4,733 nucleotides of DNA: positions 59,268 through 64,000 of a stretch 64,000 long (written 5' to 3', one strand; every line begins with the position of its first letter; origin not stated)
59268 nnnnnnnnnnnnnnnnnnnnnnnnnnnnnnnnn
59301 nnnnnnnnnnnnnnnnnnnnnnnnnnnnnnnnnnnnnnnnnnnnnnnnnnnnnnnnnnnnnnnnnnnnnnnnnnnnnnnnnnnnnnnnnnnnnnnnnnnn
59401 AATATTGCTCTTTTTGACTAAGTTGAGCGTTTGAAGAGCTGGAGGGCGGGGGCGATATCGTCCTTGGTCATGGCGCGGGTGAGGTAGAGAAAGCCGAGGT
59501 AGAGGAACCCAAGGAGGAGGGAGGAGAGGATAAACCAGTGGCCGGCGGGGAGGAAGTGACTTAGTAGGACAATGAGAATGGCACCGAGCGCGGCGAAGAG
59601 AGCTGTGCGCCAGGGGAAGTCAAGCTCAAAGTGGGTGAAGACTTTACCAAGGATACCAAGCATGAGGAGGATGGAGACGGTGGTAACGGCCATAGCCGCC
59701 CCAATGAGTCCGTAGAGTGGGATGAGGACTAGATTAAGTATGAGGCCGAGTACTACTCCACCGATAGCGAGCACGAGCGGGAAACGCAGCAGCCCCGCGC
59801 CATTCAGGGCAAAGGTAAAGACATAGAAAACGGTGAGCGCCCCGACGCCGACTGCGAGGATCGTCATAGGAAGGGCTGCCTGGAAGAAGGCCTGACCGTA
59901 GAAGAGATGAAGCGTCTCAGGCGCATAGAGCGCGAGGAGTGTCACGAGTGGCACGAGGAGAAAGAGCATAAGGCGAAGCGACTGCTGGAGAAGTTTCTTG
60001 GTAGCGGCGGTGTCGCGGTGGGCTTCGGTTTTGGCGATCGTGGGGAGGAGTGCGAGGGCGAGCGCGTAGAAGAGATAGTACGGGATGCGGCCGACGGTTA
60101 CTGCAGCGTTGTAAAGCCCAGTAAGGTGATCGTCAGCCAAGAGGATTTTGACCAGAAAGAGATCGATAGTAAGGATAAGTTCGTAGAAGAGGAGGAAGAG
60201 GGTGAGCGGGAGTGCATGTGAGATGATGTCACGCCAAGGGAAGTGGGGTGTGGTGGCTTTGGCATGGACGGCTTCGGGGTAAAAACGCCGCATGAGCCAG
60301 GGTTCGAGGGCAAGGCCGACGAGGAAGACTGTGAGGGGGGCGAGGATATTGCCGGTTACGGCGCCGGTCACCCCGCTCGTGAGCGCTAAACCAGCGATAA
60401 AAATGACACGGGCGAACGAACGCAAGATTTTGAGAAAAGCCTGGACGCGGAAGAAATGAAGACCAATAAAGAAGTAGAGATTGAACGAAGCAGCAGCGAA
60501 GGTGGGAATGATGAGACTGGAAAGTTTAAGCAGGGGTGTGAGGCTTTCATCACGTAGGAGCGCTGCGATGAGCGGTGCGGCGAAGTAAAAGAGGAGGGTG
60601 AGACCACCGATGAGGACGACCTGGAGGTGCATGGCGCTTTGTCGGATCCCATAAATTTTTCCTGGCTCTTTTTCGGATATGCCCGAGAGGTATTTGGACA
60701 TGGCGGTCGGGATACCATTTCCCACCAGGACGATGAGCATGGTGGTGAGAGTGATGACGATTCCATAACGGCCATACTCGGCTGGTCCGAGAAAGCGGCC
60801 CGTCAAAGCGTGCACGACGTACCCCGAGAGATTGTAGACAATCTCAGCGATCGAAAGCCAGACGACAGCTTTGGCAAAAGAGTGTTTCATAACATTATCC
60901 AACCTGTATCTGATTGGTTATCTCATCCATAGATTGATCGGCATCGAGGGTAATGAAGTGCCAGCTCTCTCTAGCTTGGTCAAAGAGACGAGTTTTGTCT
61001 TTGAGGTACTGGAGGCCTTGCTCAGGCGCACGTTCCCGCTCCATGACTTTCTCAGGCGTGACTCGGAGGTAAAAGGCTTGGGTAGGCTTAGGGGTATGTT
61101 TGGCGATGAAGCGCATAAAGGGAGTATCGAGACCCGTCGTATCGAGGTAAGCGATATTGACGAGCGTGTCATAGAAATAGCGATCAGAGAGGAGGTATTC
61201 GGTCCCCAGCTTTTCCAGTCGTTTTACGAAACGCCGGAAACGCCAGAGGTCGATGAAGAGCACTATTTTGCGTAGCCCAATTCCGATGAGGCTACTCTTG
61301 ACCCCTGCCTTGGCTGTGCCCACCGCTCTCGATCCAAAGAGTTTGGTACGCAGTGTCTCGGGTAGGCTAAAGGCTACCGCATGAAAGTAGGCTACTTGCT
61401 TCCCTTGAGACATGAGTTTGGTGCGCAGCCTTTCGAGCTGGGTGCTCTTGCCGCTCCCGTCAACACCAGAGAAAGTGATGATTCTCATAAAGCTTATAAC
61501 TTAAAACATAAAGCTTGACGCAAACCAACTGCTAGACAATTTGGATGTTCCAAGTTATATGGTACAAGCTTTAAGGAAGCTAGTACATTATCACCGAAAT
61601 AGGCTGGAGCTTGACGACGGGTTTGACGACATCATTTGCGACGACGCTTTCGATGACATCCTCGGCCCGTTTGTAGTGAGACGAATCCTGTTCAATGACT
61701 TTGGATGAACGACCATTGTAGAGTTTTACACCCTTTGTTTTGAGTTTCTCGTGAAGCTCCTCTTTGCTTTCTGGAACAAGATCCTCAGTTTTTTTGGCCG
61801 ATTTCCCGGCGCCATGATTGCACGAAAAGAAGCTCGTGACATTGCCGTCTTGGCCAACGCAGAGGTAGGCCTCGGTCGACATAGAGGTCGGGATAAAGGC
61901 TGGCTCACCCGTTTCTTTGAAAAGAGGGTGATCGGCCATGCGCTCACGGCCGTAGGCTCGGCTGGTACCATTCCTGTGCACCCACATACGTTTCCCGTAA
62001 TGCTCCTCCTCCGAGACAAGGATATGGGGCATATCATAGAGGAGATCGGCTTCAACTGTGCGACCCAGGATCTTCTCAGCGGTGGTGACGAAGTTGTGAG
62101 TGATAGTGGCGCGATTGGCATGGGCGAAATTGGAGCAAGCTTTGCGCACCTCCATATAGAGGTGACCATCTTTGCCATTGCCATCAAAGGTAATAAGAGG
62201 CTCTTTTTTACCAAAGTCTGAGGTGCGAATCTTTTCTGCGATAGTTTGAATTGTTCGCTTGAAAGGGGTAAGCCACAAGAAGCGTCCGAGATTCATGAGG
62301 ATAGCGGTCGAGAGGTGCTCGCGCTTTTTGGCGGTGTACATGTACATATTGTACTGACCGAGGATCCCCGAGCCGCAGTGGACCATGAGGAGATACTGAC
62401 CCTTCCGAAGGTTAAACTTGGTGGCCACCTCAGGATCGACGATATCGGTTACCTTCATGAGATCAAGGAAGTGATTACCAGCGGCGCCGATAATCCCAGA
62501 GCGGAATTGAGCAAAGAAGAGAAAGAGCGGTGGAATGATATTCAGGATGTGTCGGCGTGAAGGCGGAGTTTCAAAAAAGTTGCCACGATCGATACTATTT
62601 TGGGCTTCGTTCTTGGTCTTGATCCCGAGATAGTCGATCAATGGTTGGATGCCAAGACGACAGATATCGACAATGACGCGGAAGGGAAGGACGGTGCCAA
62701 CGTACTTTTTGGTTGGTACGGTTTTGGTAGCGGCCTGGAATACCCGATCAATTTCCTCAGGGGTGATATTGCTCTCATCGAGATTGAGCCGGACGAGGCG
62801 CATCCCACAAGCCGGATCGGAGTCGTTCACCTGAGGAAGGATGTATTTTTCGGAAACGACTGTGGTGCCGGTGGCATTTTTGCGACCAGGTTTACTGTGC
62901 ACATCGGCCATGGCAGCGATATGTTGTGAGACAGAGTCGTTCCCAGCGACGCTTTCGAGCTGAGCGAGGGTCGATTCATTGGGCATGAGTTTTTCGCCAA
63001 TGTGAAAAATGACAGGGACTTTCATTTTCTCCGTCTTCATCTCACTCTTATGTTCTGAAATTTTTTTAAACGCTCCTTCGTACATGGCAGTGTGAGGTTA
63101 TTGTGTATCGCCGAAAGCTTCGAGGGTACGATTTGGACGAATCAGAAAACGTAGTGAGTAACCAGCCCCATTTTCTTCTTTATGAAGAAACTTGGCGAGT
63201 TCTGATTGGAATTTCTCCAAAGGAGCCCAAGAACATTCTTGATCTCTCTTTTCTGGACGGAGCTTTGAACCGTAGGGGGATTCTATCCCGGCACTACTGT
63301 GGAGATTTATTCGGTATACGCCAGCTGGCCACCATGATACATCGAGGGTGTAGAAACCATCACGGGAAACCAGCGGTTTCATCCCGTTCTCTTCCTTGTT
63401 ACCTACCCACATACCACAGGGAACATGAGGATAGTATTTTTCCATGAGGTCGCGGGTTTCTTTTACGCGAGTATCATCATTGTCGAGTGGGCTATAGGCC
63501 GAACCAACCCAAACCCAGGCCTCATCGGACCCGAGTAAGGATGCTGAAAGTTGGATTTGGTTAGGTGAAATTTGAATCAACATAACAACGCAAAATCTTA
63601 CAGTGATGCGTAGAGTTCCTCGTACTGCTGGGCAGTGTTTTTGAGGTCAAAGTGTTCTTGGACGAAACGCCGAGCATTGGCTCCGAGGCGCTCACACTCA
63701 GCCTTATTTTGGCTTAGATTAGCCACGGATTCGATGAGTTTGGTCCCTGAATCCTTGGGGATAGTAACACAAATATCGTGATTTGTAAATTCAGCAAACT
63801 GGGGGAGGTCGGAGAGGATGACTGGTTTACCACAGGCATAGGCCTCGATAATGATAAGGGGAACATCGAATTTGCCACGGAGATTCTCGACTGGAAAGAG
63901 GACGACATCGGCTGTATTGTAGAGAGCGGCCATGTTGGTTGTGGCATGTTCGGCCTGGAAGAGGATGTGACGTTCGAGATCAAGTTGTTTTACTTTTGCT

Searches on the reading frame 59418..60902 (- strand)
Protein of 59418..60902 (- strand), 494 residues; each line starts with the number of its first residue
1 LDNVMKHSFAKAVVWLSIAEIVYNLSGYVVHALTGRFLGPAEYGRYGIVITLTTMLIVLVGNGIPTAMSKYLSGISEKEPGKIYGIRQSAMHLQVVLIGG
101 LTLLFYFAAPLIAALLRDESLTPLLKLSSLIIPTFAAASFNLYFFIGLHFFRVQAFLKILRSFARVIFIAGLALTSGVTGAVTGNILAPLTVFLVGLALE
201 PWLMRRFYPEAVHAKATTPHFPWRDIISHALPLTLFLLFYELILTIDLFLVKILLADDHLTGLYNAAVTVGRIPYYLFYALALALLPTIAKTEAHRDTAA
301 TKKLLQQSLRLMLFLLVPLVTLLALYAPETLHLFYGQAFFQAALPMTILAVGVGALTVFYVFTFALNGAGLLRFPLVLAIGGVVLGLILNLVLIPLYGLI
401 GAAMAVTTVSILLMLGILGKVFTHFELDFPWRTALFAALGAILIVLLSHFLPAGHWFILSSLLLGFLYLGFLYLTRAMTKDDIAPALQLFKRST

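Call 47: search_protein_families(library=pfam, proteins=[window:59418-60902:-], max_evalue=0.0001)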
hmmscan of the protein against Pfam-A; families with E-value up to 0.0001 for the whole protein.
window:59418-60902:- (494 aa): 4 families
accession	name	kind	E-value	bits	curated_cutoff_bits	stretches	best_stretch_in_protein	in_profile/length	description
PF01943.22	Polysacc_synt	-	2.4e-27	96.5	28.2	1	10-292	2-273/274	Polysaccharide biosynthesis protein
PF13440.11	Polysacc_synt_3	-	7.4e-15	55.4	23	1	36-341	4-290/293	Polysaccharide biosynthesis protein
PF03023.19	MurJ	-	5.2e-07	29.1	27.4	1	91-452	60-437/451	Lipid II flippase MurJ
PF01554.23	MatE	-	4.4e-05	23.7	24.9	1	232-391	1-160/161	MatE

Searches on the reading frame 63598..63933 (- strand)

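Call 56: search_protein_families(library=pfam, proteins=[window:63598-63933:-], max_evalue=0.001)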
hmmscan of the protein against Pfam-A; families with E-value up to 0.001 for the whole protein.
window:63598-63933:- (111 aa): 3 families
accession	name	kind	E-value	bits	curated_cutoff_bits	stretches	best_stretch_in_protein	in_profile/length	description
PF13524.12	Glyco_trans_1_2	-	7.8e-10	39.3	25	1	1-105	40-143/144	Glycosyl transferase-like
PF00534.26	Glycos_transf_1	-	3.1e-09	37.1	26.4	1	2-89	87-171/172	Glycosyl transferases group 1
PF13692.12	Glyco_trans_1_4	-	3.3e-09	37.6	27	1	1-76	70-142/142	Glycosyl transferases group 1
